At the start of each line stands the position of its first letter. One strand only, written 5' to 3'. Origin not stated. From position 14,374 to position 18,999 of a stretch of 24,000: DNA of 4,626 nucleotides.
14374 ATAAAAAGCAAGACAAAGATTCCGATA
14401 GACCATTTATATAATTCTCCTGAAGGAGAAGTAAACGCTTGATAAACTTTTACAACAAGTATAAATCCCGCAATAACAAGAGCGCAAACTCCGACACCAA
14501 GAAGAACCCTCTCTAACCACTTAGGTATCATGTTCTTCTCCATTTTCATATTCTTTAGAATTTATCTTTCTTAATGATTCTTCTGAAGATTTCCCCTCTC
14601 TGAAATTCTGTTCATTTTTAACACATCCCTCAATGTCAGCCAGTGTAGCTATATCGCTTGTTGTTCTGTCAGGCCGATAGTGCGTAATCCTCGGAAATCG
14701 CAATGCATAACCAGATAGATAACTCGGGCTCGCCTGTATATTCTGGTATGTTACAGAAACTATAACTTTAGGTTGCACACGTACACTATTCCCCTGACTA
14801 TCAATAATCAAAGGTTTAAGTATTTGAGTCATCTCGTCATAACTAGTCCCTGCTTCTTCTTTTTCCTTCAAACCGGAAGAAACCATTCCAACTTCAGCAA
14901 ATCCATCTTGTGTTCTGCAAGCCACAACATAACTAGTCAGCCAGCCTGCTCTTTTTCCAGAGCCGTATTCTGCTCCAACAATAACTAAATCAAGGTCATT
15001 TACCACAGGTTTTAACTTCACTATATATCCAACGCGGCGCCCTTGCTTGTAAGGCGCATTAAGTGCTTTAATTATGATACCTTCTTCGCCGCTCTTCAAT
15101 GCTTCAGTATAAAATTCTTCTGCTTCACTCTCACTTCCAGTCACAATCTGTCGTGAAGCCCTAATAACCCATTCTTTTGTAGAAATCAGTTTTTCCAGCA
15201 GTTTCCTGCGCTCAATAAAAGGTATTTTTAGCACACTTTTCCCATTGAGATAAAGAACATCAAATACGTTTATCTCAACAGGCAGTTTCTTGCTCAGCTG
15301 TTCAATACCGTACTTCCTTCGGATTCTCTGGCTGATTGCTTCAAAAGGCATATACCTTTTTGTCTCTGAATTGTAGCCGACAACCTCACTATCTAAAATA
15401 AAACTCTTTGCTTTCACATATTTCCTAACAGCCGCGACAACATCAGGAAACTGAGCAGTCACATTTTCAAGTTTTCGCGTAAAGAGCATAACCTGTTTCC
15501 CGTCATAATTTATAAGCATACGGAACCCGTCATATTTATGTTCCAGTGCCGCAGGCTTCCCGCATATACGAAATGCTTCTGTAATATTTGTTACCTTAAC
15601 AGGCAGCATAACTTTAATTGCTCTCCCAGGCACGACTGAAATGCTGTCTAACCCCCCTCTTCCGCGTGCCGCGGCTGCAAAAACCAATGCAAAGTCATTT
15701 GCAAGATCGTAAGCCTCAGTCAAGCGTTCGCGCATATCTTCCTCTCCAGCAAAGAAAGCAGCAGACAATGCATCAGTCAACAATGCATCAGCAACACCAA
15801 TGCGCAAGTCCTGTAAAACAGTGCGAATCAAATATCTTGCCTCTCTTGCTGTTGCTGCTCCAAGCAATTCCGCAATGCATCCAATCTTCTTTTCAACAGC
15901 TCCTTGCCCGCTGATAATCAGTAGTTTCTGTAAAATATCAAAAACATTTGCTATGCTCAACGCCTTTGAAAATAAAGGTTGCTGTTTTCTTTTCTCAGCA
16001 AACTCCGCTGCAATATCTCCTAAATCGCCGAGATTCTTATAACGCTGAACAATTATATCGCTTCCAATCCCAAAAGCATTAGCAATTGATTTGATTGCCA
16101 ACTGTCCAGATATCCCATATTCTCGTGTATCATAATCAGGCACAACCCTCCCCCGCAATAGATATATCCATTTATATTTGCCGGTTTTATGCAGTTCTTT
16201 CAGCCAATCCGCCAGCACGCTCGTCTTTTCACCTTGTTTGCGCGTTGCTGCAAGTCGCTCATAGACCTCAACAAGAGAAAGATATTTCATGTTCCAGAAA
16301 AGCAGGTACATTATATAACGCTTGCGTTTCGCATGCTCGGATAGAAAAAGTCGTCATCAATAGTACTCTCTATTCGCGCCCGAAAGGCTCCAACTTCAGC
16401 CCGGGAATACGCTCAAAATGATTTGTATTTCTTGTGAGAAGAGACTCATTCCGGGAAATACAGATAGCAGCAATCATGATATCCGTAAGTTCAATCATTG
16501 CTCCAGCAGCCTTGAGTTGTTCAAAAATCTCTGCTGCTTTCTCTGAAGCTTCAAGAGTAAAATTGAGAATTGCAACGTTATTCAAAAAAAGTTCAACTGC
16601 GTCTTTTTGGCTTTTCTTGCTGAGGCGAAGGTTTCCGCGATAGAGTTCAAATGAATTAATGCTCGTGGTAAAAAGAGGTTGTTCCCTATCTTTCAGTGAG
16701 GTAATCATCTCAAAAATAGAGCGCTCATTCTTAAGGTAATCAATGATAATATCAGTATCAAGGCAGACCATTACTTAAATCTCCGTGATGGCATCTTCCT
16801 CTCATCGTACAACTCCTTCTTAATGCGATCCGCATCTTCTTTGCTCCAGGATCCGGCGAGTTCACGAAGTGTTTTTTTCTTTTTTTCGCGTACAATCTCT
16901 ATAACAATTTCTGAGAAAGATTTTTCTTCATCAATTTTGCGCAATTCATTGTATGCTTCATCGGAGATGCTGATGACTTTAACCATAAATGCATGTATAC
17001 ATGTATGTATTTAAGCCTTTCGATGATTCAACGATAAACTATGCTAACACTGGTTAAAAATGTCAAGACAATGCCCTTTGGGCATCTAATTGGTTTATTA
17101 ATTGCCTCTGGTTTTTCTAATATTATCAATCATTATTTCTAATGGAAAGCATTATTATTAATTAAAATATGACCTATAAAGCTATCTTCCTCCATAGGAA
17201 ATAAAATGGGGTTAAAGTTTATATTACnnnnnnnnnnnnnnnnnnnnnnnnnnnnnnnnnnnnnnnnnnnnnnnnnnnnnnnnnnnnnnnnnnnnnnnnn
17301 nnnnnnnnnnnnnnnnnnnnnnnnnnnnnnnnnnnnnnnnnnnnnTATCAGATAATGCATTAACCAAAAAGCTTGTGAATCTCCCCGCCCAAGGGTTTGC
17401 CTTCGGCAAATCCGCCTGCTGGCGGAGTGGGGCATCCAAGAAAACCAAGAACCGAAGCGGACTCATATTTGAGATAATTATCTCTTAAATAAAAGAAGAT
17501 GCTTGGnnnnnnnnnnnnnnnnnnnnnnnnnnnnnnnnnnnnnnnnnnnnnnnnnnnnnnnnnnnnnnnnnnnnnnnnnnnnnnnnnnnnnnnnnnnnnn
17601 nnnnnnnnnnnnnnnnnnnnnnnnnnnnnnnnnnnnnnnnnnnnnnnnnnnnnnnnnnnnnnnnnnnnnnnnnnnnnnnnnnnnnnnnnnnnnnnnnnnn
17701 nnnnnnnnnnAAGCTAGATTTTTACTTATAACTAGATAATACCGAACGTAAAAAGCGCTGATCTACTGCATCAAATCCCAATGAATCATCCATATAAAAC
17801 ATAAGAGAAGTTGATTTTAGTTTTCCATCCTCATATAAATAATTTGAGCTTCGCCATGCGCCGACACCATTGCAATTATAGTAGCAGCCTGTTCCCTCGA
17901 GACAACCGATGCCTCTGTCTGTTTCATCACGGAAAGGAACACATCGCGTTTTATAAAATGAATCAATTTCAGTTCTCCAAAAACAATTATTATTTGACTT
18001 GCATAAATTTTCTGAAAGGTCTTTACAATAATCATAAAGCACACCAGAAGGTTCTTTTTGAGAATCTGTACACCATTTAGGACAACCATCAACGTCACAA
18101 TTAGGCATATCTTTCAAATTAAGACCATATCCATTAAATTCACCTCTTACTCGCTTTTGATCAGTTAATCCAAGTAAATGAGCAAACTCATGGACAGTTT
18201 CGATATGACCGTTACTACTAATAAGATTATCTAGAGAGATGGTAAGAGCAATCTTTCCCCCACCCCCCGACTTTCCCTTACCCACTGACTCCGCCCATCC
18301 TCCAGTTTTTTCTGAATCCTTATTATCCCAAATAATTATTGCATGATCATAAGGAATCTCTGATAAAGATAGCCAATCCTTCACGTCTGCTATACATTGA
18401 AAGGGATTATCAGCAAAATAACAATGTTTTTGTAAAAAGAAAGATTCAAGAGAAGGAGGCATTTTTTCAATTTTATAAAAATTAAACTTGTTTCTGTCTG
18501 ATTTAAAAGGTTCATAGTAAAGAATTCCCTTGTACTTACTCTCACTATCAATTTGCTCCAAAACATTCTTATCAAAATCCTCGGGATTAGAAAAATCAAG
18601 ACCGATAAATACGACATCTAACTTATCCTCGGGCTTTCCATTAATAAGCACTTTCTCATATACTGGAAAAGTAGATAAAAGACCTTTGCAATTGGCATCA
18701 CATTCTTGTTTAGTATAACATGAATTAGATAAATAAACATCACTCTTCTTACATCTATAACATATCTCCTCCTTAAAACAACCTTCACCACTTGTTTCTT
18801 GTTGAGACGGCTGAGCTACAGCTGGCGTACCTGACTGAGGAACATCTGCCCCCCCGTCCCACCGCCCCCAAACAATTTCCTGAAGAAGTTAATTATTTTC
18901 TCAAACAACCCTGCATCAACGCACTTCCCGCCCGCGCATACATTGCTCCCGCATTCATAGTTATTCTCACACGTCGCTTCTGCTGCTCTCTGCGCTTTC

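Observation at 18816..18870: G7 tract positioned as a G_GGG_GGG -1 slippery site that would fuse the LamG surface protein to the start-less metalloprotease ORF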

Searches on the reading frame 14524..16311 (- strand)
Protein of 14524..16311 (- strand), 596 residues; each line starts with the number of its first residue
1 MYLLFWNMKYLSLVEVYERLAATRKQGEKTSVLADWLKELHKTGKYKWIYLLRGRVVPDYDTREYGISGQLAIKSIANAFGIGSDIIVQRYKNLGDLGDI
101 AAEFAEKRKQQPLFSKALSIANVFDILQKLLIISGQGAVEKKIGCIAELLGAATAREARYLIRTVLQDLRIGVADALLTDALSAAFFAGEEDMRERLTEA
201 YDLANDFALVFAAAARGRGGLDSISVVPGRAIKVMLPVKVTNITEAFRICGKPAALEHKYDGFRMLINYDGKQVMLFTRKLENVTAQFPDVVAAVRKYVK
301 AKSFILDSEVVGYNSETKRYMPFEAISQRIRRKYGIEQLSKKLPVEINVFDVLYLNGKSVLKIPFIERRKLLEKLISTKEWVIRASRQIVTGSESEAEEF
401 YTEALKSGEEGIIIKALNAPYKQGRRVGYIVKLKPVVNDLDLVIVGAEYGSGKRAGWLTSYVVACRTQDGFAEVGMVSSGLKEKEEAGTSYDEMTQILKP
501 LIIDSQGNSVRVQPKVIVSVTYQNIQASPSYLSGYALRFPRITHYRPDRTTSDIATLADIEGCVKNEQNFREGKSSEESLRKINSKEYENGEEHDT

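Call 50: search_protein_families(library=pfam, proteins=[window:14524-16311:-], max_evalue=0.00001)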
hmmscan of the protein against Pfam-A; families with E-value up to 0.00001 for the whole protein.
window:14524-16311:- (596 aa): 3 families
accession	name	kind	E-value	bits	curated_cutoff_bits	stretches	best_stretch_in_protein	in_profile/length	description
PF01068.26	DNA_ligase_A_M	-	7.6e-52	176.4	26.2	1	235-434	2-204/204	ATP dependent DNA ligase domain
PF04675.19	DNA_ligase_A_N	-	2.9e-40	138.7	24.6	1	10-183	2-174/174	DNA ligase N terminus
PF04679.21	DNA_ligase_A_C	-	5.7e-10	39.9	27.5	1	454-549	1-94/94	ATP dependent DNA ligase C terminal region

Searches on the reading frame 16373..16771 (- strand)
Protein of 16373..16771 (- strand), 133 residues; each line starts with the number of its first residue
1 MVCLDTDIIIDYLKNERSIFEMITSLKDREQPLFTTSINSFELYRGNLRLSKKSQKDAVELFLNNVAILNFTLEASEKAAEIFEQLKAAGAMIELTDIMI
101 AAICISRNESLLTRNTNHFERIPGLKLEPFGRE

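Call 50: search_protein_families(library=pfam, proteins=[window:16373-16771:-], max_evalue=0.00001)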
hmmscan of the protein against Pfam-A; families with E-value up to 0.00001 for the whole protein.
window:16373-16771:- (133 aa): 1 family
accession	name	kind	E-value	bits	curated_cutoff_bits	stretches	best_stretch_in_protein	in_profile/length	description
PF01850.27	PIN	-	1e-15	58.8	23.6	1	2-124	1-119/120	PIN domain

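Call 63: find_encoding_contigs(protein=window:16373-16771:-, flank=6000)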
Protein window:16373-16771:- (133 aa): 4 contigs read that carry it; 4 places shown.
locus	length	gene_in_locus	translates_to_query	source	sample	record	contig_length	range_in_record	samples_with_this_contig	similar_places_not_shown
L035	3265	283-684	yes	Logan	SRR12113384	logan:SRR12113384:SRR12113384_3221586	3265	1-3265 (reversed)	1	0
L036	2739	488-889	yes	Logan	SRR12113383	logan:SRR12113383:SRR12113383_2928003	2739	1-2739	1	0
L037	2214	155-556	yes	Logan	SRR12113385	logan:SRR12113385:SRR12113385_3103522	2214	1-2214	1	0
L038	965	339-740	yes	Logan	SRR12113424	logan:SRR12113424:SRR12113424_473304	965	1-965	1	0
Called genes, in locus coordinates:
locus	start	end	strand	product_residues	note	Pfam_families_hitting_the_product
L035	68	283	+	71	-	PF02697:VAPB_antitox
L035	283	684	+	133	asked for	PF01850:PIN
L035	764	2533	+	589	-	PF04675:DNA_ligase_A_N, PF01068:DNA_ligase_A_M, PF01331:mRNA_cap_enzyme (faint), PF04679:DNA_ligase_A_C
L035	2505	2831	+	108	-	-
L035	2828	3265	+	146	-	?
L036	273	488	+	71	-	PF02697:VAPB_antitox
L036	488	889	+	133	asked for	PF01850:PIN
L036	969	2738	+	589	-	PF04675:DNA_ligase_A_N, PF01068:DNA_ligase_A_M, PF01331:mRNA_cap_enzyme (faint), PF04679:DNA_ligase_A_C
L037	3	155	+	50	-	?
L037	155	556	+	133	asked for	PF01850:PIN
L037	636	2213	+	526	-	?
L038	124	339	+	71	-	PF02697:VAPB_antitox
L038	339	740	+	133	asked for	PF01850:PIN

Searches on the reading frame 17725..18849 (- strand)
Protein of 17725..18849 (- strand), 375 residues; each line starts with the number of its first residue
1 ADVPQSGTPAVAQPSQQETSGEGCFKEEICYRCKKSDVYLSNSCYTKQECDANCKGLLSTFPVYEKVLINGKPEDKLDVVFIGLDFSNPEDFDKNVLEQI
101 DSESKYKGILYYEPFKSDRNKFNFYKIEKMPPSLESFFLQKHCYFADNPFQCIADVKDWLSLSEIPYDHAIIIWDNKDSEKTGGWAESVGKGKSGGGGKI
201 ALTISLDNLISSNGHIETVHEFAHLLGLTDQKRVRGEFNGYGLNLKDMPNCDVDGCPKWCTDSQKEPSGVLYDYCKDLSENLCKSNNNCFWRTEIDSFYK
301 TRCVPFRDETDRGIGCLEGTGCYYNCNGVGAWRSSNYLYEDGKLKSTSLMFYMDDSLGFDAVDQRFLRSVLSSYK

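Call 6: search_protein_families(library=pfam, proteins=[window:17725-18849:-], max_evalue=0.1)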
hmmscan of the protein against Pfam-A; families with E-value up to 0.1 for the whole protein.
window:17725-18849:- (375 aa): 0 families

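Call 7: search_protein_families(library=ncbifam, proteins=[window:17725-18849:-], max_evalue=0.1)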
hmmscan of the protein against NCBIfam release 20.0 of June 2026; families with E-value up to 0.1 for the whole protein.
window:17725-18849:- (375 aa): 0 families

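Call 11: find_homologous_proteins(query=window:17725-18849:-)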
Query window:17725-18849:- (375 aa): 13 proteins with E <= 0.001 among 1736 candidates.
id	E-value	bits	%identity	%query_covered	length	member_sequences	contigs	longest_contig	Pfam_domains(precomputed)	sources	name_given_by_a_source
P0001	1.5e-214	730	100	82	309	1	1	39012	-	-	-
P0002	3.0e-100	354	49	89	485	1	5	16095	-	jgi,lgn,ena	-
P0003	8.7e-97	343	53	79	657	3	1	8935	-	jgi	jgi:hypothetical protein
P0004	3.1e-94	334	51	80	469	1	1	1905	-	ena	-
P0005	9.1e-91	323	49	80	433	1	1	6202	PF01471.24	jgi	jgi:hypothetical protein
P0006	5.9e-89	317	46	88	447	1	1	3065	-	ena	-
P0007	1.1e-87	313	49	80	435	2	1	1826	-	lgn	-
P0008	1.6e-86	309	49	85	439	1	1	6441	PF08823.17,PF01471.24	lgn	-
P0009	3.9e-74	268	45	80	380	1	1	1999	-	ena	-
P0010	5.7e-71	258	43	80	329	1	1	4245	-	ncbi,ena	-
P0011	1.2e-11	62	27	71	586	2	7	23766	PF09471.16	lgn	-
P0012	5.3e-11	60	24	88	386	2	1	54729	-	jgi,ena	-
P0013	1.5e-9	55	28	95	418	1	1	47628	PF09471.16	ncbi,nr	ncbi:hypothetical protein HYX16_00800 [Candidatus Woesearchaeota archaeon]|nr:hypothetical protein [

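Call 54: search_protein_families(library=pfam, proteins=[P0011, P0013], max_evalue=0.01)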
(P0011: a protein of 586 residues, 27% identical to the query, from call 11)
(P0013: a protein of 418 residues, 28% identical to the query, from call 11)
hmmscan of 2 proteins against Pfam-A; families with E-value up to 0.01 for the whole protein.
P0011 (586 aa): 1 family
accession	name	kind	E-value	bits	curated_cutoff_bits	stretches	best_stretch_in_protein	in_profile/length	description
PF09471.16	Peptidase_M64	-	2e-10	40.8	26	1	218-308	105-193/302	IgA Peptidase M64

P0013 (418 aa): 1 family
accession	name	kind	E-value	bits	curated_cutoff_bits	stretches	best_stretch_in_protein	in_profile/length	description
PF09471.16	Peptidase_M64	-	2.6e-10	40.4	26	1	162-230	96-165/302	IgA Peptidase M64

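Call 65: find_encoding_contigs(protein=P0001, flank=6000)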
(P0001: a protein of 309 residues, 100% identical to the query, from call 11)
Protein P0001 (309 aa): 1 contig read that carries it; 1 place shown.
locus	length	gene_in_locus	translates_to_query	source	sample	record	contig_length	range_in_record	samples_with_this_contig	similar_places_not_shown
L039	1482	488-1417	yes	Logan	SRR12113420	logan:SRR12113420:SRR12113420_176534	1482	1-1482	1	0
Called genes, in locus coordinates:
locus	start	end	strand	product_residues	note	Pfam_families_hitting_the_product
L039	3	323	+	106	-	?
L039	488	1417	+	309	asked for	-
